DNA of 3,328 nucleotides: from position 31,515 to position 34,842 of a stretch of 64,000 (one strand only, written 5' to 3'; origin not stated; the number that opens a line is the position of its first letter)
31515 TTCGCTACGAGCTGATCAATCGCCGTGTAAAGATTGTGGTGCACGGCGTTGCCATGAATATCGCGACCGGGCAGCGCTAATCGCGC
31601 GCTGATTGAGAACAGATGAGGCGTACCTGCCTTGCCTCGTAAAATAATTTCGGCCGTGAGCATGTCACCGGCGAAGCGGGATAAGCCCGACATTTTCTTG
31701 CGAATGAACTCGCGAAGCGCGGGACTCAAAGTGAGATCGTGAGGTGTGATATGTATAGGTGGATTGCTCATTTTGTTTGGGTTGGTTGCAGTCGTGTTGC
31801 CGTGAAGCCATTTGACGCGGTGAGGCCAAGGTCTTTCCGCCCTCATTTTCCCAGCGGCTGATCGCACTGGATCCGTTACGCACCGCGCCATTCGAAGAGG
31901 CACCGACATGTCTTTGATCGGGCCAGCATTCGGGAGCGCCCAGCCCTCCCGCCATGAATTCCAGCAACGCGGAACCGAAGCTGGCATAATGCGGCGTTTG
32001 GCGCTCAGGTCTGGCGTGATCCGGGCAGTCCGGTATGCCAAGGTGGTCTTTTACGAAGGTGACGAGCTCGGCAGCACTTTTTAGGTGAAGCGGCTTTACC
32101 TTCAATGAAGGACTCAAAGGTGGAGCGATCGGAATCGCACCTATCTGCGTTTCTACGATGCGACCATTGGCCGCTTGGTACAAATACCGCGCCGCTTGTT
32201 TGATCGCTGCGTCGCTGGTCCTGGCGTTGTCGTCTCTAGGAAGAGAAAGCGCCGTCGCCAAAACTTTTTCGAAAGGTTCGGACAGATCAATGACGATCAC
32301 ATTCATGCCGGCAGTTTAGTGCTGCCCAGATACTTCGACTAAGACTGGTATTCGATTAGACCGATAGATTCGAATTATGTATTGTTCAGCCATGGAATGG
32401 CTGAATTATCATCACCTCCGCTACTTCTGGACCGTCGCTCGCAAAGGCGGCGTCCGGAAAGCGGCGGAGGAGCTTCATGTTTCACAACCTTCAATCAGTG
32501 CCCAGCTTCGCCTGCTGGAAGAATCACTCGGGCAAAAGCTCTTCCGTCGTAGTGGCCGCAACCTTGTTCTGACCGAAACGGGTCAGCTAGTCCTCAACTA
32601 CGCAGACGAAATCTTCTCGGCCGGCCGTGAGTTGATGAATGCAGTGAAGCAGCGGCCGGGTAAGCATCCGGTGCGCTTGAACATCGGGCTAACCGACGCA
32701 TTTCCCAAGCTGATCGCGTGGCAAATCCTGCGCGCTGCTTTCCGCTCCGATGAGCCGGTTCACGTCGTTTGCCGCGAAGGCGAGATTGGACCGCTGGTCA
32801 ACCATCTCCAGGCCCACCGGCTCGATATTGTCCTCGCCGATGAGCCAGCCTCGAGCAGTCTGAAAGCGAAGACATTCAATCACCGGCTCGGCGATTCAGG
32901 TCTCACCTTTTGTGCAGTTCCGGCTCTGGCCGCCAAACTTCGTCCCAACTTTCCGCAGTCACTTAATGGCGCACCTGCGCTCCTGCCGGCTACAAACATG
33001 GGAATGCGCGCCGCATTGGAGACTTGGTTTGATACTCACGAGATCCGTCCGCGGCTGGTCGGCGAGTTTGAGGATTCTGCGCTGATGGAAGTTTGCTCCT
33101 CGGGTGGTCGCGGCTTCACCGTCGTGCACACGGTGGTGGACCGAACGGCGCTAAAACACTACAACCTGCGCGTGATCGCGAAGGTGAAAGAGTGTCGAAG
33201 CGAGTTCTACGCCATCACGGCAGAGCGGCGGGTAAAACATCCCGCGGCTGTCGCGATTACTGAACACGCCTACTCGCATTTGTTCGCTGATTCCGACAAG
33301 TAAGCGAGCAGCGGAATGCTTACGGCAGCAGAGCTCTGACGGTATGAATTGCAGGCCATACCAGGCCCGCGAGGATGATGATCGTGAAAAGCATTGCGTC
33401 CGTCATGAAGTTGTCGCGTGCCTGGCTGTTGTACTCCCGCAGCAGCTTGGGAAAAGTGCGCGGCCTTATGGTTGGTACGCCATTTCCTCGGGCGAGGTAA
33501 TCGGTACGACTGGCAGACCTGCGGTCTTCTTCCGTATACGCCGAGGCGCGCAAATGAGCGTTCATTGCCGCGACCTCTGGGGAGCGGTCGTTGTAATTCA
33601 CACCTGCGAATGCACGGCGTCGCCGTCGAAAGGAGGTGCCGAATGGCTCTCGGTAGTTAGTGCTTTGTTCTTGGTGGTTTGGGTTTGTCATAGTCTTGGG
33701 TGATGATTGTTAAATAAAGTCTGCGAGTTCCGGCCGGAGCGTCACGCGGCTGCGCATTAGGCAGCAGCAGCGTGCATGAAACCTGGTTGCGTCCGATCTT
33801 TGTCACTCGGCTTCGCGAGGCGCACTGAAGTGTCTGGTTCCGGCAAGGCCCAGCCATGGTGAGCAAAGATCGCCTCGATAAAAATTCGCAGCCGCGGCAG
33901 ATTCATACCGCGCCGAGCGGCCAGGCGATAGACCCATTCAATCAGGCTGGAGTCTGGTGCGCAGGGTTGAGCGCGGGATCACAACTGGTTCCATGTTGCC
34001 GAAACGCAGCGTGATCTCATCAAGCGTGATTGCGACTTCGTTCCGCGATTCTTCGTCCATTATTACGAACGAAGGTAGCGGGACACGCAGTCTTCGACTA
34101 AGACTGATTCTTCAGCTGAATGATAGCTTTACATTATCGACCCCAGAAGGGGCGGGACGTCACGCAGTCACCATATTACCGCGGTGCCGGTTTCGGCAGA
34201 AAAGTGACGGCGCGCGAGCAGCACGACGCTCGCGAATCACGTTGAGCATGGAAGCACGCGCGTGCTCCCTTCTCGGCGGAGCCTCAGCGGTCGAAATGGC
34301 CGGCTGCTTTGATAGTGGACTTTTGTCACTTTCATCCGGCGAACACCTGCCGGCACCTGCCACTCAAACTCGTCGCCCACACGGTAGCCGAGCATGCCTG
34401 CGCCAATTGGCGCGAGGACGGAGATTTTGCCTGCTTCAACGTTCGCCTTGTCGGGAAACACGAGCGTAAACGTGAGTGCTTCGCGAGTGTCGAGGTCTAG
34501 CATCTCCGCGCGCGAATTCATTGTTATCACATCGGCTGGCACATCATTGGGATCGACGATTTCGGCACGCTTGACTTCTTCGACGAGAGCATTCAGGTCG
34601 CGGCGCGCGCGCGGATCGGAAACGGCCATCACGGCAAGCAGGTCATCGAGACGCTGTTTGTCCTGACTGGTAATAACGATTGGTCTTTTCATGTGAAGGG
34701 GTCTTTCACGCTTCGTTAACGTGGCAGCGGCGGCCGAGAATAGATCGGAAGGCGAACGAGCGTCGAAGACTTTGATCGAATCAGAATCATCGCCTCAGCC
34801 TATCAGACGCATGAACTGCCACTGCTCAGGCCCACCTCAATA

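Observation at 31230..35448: Near-invariant 12-mer box upstream of four minus-strand gene strings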

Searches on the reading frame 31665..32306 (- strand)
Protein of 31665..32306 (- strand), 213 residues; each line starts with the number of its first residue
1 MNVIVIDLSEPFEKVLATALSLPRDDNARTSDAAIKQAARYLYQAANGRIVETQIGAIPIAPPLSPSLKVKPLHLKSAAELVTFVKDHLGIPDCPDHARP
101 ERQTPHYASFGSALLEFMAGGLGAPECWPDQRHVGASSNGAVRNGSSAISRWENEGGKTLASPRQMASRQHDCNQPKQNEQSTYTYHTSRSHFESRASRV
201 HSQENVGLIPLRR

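Call 7: search_protein_families(library=pfam, proteins=[window:31665-32306:-], max_evalue=0.01)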
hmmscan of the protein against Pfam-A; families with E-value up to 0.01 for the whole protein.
window:31665-32306:- (213 aa): 0 families

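Call 24: search_protein_families(library=ncbifam, proteins=[window:31665-32306:-], max_evalue=0.001)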
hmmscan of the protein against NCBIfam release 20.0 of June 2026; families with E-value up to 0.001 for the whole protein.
window:31665-32306:- (213 aa): 0 families

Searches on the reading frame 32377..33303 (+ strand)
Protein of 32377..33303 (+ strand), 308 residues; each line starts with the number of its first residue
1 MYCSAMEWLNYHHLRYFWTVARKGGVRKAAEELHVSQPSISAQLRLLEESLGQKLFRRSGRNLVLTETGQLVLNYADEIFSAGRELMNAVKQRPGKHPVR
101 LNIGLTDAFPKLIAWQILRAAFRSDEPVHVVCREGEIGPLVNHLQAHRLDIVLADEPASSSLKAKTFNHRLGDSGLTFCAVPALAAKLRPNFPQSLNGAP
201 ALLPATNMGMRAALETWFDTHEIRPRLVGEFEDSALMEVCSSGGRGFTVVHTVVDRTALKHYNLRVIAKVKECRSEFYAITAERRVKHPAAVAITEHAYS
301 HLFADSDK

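Call 7: search_protein_families(library=pfam, proteins=[window:32377-33303:+], max_evalue=0.01)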
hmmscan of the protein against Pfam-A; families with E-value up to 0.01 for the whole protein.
window:32377-33303:+ (308 aa): 2 families
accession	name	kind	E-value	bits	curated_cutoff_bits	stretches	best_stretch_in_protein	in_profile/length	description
PF00126.33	HTH_1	-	1.9e-22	79.4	26.6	1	12-70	2-60/60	Bacterial regulatory helix-turn-helix protein, lysR family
PF03466.25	LysR_substrate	-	1.6e-14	54.2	28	1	100-298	7-204/209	LysR substrate binding domain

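Call 24: search_protein_families(library=ncbifam, proteins=[window:32392-33303:+], max_evalue=0.001)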
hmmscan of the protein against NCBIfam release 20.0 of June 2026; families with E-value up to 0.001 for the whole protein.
window:32392-33303:+ (303 aa): 51 families (the best 25 are shown)
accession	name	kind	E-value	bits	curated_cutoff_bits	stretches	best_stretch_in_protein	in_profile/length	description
NF008284.0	PRK11062.1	equivalog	3.1e-66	223.5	219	1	1-301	1-297/299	transcriptional activator NhaR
TIGR02424.1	TF_pcaQ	equivalog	2.3e-26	92.4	303.8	1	5-219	4-218/300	pca operon transcription factor PcaQ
NF008416.0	PRK11242.1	equivalog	1.9e-25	89.8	277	1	7-249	4-245/300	transcriptional regulator CynR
TIGR03339.1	phn_lysR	subfamily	6.1e-21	74.9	341.1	1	9-157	2-148/279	aminoethylphosphonate catabolism associated LysR family transcriptional regulator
NF008352.0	PRK11139.1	subfamily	5.8e-20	71.6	288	1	8-286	10-281/305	transcriptional regulator GcvA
NF007307.0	PRK09791.1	equivalog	8.1e-20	71.1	336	1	5-148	6-149/302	LysR family transcriptional regulator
NF047354.1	trans_reg_GltC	equivalog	8.9e-20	71.4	300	1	7-151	4-147/290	glutamate biosynthesis transcriptional regulator GltC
NF040786.1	LysR_Sec_metab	equivalog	9.3e-20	70.8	250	1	5-99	2-96/298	selenium metabolism-associated LysR family transcriptional regulator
NF047520.1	trans_act_CidR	equivalog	4.4e-19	68.8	415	1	6-106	3-103/292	cidABC operon transcriptional activator CidR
NF053705.1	TransRegGltCGpos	equivalog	5.6e-19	68.5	350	1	6-149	3-146/300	glutamate biosynthesis transcriptional regulator GltC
NF008722.0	PRK11716.1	equivalog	6.4e-19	68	246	1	5-267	2-263/293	HTH-type transcriptional activator IlvY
NF047711.1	PutUtilRegPtrR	equivalog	6.7e-19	68.1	400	1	6-248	3-237/283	putrescine utilization regulator PtrR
NF007439.0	PRK09986.1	equivalog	1.3e-18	67.4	290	1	6-149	9-152/296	LysR family transcriptional regulator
NF045775.1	acetoin_reg_AlsR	exception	1.8e-17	63.8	430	1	6-268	3-262/290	acetoin biosynthesis transcriptional regulator AlsR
NF007385.0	PRK09906.1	equivalog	6.6e-17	61.6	356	1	6-100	3-96/296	DNA-binding transcriptional regulator HcaR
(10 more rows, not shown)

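Call 37: find_homologous_proteins(query=window:32392-33303:+, max_evalue=1e-20)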
Query window:32392-33303:+ (303 aa): 7336 proteins with E <= 1e-20 among 8000 candidates; the best 120 are listed.
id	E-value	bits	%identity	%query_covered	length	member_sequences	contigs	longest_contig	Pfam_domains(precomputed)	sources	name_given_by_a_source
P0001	7.1e-201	684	100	100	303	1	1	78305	PF00126.34,PF03466.26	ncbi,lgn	-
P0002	2.2e-198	676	98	100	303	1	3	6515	PF00126.34,PF03466.26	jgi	jgi:LysR family transcriptional regulator, transcriptional activator of nhaA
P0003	4.1e-198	675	98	100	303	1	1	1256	PF00126.34,PF03466.26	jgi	jgi:LysR family transcriptional activator of nhaA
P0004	6.4e-198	674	98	100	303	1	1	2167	PF00126.34,PF03466.26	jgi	jgi:LysR family transcriptional activator of nhaA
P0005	1.5e-197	673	98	100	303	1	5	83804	PF00126.34,PF03466.26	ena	-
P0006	1.6e-197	673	98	100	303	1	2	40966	PF00126.34,PF03466.26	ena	-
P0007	2.1e-197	672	97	100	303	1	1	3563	PF00126.34,PF03466.26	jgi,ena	jgi:LysR family transcriptional regulator, transcriptional activator of nhaA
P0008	2.9e-197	672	98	100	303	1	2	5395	PF00126.34,PF03466.26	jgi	jgi:LysR family transcriptional regulator, transcriptional activator of nhaA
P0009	9.8e-197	670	97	100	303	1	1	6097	PF00126.34,PF03466.26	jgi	jgi:LysR family transcriptional activator of nhaA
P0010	9.1e-196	667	97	100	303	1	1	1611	PF00126.34,PF03466.26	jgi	jgi:LysR family transcriptional activator of nhaA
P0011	6.0e-188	641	93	100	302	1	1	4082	PF00126.34,PF03466.26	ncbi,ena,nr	ncbi:MAG TPA: transcriptional activator NhaR [Chthoniobacterales bacterium]|nr:transcriptional activ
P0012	8.2e-188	641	93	100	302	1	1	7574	PF00126.34,PF03466.26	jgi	jgi:LysR family transcriptional activator of nhaA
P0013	2.2e-187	639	93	100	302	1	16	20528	PF00126.34,PF03466.26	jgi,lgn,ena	jgi:LysR family transcriptional activator of nhaA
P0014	3.9e-186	635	93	100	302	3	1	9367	PF00126.34,PF03466.26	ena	-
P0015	1.4e-185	633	92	100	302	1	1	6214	PF00126.34,PF03466.26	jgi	jgi:LysR family transcriptional activator of nhaA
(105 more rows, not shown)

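Call 38: find_encoding_contigs(protein=P0001, flank=1000, max_places=3)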
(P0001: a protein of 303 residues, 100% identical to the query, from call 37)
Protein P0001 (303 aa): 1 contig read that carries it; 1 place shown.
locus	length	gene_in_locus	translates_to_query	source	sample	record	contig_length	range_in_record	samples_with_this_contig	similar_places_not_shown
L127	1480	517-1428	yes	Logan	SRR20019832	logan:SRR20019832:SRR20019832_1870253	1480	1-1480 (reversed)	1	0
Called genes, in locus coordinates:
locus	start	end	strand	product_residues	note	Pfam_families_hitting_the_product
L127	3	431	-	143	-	?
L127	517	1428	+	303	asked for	PF00126:HTH_1, PF03466:LysR_substrate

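Call 53: search_solved_structures(query=window:32392-33303:+, max_evalue=1e-10)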
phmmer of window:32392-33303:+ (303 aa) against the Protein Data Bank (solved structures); distinct sequences matched with E-value up to 1e-10: 6.
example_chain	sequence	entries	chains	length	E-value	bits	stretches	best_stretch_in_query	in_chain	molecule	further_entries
5y2v_A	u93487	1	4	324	2.2e-15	60.1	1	6-256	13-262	Rubisco operon transcriptional regulator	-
2h98_A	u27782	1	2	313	1e-11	48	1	6-146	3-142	HTH-type transcriptional regulator catM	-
8y6u_H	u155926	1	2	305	1.3e-11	47.7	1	8-114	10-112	Glycine cleavage system transcriptional activator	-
5z4y_A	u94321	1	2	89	3.6e-11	46.2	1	7-77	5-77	Cys regulon transcriptional activator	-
5z4z_A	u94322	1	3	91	3.6e-11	46.2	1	7-77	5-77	Transcriptional regulator CysB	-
9hh1_A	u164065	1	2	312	4.4e-11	46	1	4-100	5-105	Transcriptional regulator, LysR family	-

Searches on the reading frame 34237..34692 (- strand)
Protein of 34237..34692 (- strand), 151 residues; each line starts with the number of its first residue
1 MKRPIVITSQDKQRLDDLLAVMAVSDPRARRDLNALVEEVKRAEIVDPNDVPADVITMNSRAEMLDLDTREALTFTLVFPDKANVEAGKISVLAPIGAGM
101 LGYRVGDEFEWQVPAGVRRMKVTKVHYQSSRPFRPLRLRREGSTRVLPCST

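Call 7: search_protein_families(library=pfam, proteins=[window:34237-34692:-], max_evalue=0.01)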
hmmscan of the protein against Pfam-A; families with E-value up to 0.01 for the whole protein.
window:34237-34692:- (151 aa): 3 families
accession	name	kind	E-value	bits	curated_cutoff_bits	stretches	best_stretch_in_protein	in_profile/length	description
PF01272.25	GreA_GreB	-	5.8e-23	81.1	26.9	1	52-127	2-77/77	Transcription elongation factor, GreA/GreB, C-term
PF14760.11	Rnk_N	-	6.5e-08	33.3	23.7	1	3-46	1-41/41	Rnk N-terminus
PF08220.18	HTH_DeoR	-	0.0025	18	21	1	7-40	9-42/57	DeoR-like helix-turn-helix domain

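Call 12: find_related_loci(query=window:34237-34692:-, collection=metagenome_contigs, flank=10000)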
Query window:34237-34692:- (151 aa) in metagenome_contigs; peptide patterns used: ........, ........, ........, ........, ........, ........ (x = any residue, [..] = any of these).
243 stretches matched a pattern; 64 encode a relative of the query (tblastn E <= 1e-3); 64 distinct loci.
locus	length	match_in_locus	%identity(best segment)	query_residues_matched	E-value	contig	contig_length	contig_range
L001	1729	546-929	78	1-128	8e-68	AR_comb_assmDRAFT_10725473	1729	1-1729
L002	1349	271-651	74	2-128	6e-63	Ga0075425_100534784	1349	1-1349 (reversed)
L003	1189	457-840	70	1-128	3e-61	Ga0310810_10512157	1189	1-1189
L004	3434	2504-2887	70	1-128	1e-57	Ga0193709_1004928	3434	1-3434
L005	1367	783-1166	70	1-128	1e-59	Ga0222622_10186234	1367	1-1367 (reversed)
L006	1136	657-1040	70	1-128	3e-60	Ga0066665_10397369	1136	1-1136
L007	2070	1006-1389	70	1-128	8e-58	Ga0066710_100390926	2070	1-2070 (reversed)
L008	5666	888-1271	70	1-128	6e-57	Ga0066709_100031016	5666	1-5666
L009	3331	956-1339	70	1-128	1e-56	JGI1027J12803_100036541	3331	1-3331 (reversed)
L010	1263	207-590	70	1-128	3e-59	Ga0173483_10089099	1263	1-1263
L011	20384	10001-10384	70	1-128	2e-56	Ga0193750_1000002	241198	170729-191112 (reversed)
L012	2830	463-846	70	1-128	8e-57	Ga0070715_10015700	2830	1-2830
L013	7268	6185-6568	70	1-128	2e-56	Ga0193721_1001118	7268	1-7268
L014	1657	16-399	69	1-128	5e-58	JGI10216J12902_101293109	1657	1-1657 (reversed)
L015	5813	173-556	70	1-128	2e-56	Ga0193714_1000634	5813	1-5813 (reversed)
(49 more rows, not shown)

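Call 24: search_protein_families(library=ncbifam, proteins=[window:34237-34692:-], max_evalue=0.001)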
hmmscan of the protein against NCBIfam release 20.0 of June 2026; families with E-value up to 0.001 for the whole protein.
window:34237-34692:- (151 aa): 11 families
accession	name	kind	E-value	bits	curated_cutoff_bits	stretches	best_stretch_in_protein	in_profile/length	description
NF004396.0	PRK05753.1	equivalog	2e-33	115.1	109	1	3-130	5-130/137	nucleoside diphosphate kinase regulator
TIGR01462.1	greA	subfamily_domain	1.6e-17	64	139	1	33-125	58-150/151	transcription elongation factor GreA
NF001261.0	PRK00226.1-2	equivalog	2e-17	63.5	167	1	33-128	62-157/157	transcription elongation factor GreA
NF001263.0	PRK00226.1-4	equivalog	1.5e-14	54.2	145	1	33-126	65-158/160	transcription elongation factor GreA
NF001264.0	PRK00226.1-5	equivalog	1.3e-12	47.8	180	1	37-127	66-157/158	transcription elongation factor GreA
NF011309.0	PRK14720.1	equivalog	2.2e-12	46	714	1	31-126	806-901/906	transcription elongation factor GreA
NF002506.1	PRK01885.1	equivalog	1.4e-10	41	188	1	35-128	63-155/156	transcription elongation factor GreB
NF001260.0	PRK00226.1-1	equivalog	7.2e-09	35.5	234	1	35-126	66-157/160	transcription elongation factor GreA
TIGR01461.1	greB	equivalog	8.8e-06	25.5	171.05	1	36-128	64-155/156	transcription elongation factor GreB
NF004973.0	PRK06342.1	equivalog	1.1e-05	25.3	159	1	28-110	68-148/160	transcription elongation factor GreA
NF004969.0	PRK06330.1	equivalog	2.4e-05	23.2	697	1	28-112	620-703/718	transcript cleavage factor/unknown domain fusion protein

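Call 45: search_protein_families(library=pfam, alignment_id=A2, max_evalue=0.00001)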
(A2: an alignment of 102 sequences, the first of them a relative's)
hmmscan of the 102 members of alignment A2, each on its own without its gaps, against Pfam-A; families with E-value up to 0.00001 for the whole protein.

A. member 1, L011:40-2787:+ (915 aa): 2 families
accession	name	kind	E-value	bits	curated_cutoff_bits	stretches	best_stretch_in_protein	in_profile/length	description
PF17167.11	Glyco_hydro_94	-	1.5e-123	413.1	27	1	414-837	2-420/420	Glycosyl hydrolase 94 superfamily, catalytic domain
PF06165.18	GH94_b-supersand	-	2.3e-83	280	23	1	142-383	1-251/251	Glycosyl hydrolase 94, supersandwich domain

B. families by the number of members that match (of 102 scanned): 51 families (the first 25 are shown)
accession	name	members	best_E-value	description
PF01272.25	GreA_GreB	9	6.8e-23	Transcription elongation factor, GreA/GreB, C-term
PF00126.33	HTH_1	7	1.7e-23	Bacterial regulatory helix-turn-helix protein, lysR family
PF03466.25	LysR_substrate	7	5.6e-17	LysR substrate binding domain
PF02482.25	Ribosomal_S30AE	4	1e-17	Sigma 54 modulation protein / S30EA ribosomal protein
PF04343.18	DUF488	3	1.3e-36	Domain of unknown function DUF488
PF22751.1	DUF488-N3a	3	3.7e-29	Active DUF488-N3 subclade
PF07732.21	Cu-oxidase_3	3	6.8e-17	Multicopper oxidase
PF07731.20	Cu-oxidase_2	3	4.6e-14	Multicopper oxidase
PF00394.28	Cu-oxidase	3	1.6e-10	Multicopper oxidase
PF01152.27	Bac_globin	3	9.3e-10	Bacterial-like globin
PF03167.25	UDG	2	3e-13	Uracil DNA glycosylase superfamily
PF14760.11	Rnk_N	2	7.1e-10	Rnk N-terminus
PF01229.23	Glyco_hydro_39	1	3.6e-144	Glycosyl hydrolases family 39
PF17167.11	Glyco_hydro_94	1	1.5e-123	Glycosyl hydrolase 94 superfamily, catalytic domain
PF00750.26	tRNA-synt_1d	1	4.6e-105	tRNA synthetases class I (R), catalytic domain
PF00999.27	Na_H_Exchanger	1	4.5e-51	Sodium/hydrogen exchanger, transmembrane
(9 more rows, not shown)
